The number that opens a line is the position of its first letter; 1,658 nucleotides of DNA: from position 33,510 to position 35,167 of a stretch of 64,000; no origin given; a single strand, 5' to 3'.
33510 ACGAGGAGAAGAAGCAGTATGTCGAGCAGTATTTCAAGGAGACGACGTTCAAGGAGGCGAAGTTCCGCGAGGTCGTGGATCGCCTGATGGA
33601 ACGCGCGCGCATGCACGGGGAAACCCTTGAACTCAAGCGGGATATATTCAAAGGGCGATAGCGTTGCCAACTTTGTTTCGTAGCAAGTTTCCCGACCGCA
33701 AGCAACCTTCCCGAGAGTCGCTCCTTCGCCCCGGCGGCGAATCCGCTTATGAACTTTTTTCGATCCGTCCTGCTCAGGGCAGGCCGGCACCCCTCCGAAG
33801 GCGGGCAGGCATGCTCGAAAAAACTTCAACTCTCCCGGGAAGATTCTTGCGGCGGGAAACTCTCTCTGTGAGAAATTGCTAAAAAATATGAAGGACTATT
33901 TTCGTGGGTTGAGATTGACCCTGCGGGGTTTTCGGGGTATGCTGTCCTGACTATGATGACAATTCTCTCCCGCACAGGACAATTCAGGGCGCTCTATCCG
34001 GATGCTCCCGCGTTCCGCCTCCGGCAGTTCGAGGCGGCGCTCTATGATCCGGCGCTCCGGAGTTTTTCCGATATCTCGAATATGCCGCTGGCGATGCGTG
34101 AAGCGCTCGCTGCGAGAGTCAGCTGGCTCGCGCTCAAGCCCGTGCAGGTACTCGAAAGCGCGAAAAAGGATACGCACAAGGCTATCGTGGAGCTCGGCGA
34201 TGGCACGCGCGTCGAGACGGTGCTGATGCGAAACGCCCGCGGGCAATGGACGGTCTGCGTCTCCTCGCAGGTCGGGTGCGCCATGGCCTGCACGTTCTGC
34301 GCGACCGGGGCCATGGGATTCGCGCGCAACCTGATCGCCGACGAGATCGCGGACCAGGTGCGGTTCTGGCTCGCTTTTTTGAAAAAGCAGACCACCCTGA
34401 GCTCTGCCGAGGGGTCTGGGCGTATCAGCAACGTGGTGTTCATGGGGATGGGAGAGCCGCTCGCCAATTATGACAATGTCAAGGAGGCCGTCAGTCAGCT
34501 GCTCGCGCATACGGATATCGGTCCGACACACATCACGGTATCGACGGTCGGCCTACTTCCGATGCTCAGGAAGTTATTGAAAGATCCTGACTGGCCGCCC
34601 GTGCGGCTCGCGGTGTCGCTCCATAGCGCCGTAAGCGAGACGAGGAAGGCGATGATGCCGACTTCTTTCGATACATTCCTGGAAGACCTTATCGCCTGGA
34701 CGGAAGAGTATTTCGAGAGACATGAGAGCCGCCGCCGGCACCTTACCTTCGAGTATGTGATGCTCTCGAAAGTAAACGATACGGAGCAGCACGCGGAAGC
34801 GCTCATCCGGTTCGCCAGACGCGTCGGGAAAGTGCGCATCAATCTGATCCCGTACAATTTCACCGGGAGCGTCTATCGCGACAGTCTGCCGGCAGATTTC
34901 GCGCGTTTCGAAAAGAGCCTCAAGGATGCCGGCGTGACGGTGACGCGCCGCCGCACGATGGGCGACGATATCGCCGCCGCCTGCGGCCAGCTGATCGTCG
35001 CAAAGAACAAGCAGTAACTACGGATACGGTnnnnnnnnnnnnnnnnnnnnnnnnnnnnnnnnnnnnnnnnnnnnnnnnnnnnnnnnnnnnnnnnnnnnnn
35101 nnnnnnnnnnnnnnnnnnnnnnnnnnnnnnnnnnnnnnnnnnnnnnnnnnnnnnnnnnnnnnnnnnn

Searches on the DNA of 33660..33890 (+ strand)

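Call 78: search_rna_families(source=window, start=33660, end=33890, threshold=evalue, max_evalue=10)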
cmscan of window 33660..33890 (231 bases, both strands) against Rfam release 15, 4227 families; matches with E-value up to 10: 2.
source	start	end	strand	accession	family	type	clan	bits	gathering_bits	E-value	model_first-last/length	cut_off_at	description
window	33749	33829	-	RF04132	mir-4436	Gene; miRNA;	-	16.4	74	0.64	1-85/85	no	mir-4436 microRNA precursor family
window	33721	33741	-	RF02928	Actinomyces-1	Gene; sRNA;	-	13.8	39.1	8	1-110/110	no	Actinomyces-1 RNA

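Call 82: build_rna_model(alignment_id=A5)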
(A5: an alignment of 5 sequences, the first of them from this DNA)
Model R2 built from alignment A5 (5 sequences, 172 columns); structure: RNAalifold consensus.
model positions 149; base pairs 55; branch points 1; effective number of sequences 1.05; information 0.59 bits per position. Calibrated on 0.2 Mb of random sequence (short: E-values are rough).
structure used (alignment columns):
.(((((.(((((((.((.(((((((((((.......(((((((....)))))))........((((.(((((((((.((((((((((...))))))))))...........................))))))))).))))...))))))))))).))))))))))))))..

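Call 83: search_with_rna_model(model_id=R2, sources=[window, L001, L002, L003, L004, L014, L018, L019, L020, L021, L022, L065, L066, L068], max_evalue=1)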
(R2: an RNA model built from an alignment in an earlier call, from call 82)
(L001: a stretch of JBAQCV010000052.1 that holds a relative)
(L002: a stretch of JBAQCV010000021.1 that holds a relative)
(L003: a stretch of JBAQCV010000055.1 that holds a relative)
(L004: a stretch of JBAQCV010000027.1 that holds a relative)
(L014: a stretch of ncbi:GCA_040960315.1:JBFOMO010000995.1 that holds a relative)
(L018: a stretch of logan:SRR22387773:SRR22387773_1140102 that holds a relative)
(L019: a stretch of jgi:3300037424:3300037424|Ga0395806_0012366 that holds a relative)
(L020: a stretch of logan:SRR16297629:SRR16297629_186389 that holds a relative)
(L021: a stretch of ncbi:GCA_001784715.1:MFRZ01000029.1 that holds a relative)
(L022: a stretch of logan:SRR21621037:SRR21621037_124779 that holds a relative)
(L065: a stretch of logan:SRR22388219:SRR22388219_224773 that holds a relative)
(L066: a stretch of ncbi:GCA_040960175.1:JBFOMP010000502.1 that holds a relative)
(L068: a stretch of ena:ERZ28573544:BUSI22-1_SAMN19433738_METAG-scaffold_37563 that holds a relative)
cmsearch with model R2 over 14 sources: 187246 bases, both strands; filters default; matches with E-value up to 1: 13.
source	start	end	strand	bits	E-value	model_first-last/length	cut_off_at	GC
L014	6290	6437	-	163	4.2e-43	1-149/149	no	0.59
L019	152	301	+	149.9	2.1e-39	1-149/149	no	0.49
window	33690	33858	+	136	1.7e-35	1-149/149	no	0.62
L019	9290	9428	+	135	3.3e-35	1-149/149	no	0.46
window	2884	3032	+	133.6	8e-35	1-149/149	no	0.53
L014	6117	6247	+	54.6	1.4e-12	1-149/149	no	0.44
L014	6290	6439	+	24.4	0.00046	1-149/149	no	0.59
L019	9290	9428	-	20.5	0.0057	1-149/149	no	0.46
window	33690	33856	-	19.7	0.0093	1-149/149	no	0.62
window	2944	3002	-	18.9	0.016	61-119/149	no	0.49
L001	5402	5504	+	18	0.028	1-149/149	no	0.42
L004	4242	4341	+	16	0.11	1-149/149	no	0.48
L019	152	301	-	14.6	0.25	1-149/149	no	0.49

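Call 95: search_with_rna_model(model_id=R2, sources=[L070, L071, L072, L073], max_evalue=1)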
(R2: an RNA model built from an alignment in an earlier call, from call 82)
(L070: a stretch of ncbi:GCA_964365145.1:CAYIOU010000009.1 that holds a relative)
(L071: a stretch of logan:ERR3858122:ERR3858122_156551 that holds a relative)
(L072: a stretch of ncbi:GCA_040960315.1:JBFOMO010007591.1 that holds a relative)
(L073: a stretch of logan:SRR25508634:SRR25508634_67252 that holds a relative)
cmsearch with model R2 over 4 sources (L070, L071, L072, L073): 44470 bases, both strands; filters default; matches with E-value up to 1: 0.
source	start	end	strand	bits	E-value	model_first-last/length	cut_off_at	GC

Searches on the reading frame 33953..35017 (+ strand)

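Call 85: search_protein_families(library=pfam, proteins=[window:33953-35017:+], max_evalue=0.01)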
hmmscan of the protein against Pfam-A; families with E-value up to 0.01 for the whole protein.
window:33953-35017:+ (354 aa): 1 family
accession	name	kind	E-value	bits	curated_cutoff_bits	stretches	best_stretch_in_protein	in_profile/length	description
PF04055.27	Radical_SAM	-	1.8e-13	51.4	29.5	1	104-278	2-158/166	Radical SAM superfamily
